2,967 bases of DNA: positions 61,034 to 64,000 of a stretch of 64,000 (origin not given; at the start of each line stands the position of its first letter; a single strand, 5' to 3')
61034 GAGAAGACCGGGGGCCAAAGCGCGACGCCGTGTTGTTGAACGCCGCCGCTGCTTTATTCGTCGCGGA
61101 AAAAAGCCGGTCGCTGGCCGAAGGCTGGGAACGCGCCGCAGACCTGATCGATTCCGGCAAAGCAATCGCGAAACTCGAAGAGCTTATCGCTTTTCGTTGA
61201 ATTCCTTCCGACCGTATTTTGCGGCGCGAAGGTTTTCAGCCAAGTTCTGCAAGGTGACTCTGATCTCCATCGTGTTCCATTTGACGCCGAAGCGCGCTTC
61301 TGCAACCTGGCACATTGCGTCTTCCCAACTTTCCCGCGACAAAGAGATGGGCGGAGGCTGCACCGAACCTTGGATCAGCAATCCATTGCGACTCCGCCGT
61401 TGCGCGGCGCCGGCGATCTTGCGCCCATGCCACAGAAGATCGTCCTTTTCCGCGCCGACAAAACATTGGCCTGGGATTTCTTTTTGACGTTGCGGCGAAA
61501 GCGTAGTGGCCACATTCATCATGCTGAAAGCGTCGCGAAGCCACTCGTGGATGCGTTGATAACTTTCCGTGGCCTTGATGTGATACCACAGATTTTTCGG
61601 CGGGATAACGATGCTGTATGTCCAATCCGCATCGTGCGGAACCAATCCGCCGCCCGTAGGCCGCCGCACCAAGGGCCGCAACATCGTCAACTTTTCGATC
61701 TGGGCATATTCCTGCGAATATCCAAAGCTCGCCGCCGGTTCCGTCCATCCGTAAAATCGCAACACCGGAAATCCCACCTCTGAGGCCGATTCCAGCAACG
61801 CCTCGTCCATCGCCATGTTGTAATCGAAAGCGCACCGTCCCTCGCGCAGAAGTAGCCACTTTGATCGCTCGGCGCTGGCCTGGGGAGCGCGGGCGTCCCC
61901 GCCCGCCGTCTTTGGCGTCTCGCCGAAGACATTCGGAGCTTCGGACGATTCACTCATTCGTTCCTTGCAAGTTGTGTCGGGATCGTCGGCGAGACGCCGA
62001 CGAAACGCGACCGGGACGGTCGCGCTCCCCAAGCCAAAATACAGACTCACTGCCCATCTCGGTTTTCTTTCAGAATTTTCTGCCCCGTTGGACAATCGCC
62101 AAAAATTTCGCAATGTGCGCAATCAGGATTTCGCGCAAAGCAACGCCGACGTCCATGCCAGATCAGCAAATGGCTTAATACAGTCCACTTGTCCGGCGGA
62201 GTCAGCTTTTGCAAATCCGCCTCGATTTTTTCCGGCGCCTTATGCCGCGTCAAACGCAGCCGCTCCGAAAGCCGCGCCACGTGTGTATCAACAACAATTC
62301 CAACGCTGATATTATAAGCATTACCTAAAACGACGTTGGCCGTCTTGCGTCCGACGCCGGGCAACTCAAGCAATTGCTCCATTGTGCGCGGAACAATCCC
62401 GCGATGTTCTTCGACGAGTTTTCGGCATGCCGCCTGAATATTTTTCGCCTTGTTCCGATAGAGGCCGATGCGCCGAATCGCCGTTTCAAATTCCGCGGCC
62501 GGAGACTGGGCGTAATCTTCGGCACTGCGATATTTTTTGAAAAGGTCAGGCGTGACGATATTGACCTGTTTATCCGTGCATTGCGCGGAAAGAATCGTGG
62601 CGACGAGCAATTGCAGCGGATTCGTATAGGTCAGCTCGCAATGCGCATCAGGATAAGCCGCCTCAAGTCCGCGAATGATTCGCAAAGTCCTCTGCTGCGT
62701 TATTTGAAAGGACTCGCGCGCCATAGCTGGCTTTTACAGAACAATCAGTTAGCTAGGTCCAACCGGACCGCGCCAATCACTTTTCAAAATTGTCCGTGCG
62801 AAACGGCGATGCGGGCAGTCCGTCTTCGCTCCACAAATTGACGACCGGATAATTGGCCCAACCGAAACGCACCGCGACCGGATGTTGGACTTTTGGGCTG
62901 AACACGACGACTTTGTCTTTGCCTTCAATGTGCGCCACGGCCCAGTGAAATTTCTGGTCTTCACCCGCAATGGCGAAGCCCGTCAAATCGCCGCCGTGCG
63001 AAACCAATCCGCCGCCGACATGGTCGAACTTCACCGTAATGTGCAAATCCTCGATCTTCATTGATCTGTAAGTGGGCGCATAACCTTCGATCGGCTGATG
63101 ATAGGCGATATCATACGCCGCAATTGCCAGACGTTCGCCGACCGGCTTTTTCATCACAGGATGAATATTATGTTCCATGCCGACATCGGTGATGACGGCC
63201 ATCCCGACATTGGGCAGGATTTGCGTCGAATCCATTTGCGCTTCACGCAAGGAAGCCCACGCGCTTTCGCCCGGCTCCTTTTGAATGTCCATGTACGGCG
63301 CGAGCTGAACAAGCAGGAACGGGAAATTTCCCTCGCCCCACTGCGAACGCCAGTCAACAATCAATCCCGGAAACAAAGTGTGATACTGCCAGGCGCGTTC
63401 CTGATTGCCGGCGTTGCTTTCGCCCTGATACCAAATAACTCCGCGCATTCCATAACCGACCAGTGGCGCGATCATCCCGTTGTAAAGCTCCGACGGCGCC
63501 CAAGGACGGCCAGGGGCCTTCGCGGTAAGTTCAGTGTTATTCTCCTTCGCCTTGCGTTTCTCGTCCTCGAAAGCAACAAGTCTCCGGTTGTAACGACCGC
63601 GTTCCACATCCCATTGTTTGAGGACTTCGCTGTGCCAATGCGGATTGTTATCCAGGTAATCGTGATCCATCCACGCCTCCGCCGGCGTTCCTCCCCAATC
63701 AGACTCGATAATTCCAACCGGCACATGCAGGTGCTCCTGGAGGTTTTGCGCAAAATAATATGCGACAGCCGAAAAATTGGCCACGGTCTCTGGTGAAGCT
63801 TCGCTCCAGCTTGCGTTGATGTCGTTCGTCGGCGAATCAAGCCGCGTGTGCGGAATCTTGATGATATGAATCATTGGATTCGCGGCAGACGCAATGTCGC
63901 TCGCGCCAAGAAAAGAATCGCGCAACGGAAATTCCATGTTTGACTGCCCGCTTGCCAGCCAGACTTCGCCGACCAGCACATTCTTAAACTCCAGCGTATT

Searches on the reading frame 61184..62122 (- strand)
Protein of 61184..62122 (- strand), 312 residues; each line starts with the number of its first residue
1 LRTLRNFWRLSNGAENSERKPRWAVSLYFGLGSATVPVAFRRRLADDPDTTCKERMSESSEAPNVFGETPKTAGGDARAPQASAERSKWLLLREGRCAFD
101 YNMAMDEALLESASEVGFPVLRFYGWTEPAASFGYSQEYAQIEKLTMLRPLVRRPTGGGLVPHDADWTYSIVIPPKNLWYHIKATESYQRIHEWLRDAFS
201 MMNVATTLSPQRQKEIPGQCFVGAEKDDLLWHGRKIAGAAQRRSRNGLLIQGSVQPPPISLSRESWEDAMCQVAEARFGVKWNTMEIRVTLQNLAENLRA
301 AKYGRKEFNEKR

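Call 21: search_protein_families(library=pfam, proteins=[window:61184-62122:-], max_evalue=0.001)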
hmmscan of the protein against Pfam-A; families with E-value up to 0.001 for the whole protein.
window:61184-62122:- (312 aa): 2 families
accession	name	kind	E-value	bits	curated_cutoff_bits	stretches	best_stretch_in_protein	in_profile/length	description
PF21948.1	LplA-B_cat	-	5.2e-21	75.9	27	1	101-254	4-144/200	Lipoyl protein ligase A/B catalytic domain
PF03099.24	BPL_LplA_LipB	-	6e-08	33.1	21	1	151-254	28-128/133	Biotin/lipoate A/B protein ligase family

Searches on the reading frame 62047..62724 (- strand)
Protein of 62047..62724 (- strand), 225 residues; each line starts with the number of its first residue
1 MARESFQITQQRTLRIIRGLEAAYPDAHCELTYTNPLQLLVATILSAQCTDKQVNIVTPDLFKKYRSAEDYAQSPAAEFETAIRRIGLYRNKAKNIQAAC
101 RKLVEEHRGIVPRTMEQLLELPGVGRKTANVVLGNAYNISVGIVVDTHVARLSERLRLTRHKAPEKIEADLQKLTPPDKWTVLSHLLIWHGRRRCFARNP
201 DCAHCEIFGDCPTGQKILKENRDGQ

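Call 21: search_protein_families(library=pfam, proteins=[window:62047-62724:-], max_evalue=0.001)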
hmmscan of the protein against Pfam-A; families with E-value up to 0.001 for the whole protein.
window:62047-62724:- (225 aa): 2 families
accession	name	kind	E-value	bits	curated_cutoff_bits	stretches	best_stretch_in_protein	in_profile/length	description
PF00730.31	HhH-GPD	-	1.1e-26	93.7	26.2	1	41-177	1-108/108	HhH-GPD superfamily base excision DNA repair protein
PF00633.29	HHH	-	1.9e-09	37.3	24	1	107-133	2-28/30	Helix-hairpin-helix motif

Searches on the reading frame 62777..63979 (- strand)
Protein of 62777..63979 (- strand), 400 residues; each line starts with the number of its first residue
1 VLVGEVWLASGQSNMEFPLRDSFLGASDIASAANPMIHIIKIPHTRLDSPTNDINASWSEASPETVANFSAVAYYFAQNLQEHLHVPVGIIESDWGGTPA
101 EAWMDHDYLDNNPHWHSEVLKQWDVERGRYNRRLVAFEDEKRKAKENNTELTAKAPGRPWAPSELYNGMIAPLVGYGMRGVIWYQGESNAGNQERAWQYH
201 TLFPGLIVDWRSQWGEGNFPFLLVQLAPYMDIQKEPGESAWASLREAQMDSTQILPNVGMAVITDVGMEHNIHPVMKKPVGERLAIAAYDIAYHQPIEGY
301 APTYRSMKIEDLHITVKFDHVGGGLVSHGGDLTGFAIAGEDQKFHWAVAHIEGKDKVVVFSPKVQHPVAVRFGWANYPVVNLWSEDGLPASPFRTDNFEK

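Call 21: search_protein_families(library=pfam, proteins=[window:62777-63979:-], max_evalue=0.001)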
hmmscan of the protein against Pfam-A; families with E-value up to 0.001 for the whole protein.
window:62777-63979:- (400 aa): 1 family
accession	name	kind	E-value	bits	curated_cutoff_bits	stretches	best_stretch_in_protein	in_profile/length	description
PF03629.24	SASA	-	6.6e-19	68.8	24.8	2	160-274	98-208/226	Carbohydrate esterase, sialic acid-specific acetylesterase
